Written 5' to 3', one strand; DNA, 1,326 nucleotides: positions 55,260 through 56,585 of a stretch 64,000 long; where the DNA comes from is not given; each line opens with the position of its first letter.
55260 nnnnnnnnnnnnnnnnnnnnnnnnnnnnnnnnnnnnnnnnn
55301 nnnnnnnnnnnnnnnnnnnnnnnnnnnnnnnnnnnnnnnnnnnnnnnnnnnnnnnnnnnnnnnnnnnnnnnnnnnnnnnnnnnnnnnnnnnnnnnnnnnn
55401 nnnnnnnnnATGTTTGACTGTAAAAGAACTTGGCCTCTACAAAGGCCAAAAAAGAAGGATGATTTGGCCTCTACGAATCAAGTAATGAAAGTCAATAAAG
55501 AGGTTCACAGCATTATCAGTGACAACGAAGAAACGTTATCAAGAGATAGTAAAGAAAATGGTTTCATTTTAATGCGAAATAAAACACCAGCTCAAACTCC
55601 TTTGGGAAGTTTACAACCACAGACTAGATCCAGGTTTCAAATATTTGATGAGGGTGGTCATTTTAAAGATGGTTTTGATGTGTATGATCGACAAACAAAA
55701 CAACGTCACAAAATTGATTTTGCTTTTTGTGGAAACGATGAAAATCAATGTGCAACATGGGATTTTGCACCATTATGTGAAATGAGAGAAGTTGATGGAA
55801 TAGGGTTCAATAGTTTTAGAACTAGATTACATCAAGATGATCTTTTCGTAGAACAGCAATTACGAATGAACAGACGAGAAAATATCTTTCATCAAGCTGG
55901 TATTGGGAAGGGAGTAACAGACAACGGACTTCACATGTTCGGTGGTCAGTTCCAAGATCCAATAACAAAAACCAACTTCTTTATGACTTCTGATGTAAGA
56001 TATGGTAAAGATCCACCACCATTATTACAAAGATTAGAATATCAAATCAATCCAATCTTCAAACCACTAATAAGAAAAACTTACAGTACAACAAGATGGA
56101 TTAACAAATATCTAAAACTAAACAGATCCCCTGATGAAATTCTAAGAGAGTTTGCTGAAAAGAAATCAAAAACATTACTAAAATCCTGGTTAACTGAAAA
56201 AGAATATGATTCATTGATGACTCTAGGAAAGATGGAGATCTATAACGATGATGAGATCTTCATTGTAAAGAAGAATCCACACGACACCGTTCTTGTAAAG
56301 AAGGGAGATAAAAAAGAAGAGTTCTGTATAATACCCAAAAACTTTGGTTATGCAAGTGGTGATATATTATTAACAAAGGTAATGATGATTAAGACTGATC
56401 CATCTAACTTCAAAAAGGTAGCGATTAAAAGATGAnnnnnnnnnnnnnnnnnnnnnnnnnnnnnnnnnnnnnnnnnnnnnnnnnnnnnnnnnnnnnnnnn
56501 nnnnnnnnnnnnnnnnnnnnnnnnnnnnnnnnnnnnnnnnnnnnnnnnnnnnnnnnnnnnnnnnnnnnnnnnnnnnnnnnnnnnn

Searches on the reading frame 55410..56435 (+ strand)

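Call 5: search_protein_families(library=pfam, proteins=[window:55410-56435:+], max_evalue=1)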
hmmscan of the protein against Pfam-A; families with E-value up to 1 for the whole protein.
window:55410-56435:+ (341 aa): 2 families
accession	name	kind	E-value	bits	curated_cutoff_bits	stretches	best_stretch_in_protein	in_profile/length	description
PF05678.19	VQ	-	0.17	11.8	20.5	1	325-335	5-15/28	VQ motif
PF04255.20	DUF433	-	0.2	11.9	23.6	1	218-248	11-41/56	Protein of unknown function (DUF433)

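Call 6: search_protein_families(library=phrogs, proteins=[window:55410-56435:+], max_evalue=1)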
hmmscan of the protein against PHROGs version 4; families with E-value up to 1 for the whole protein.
window:55410-56435:+ (341 aa): 2 families
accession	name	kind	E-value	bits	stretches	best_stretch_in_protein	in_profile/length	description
phrog_23874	-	unknown function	0.036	15.4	1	84-115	28-59/78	-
phrog_19578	-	unknown function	0.12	13.2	1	23-58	25-60/62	-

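Call 101: search_protein_families(library=ncbifam, proteins=[window:55410-56435:+], max_evalue=0.01)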
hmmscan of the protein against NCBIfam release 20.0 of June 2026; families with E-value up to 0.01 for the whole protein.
window:55410-56435:+ (341 aa): 0 families
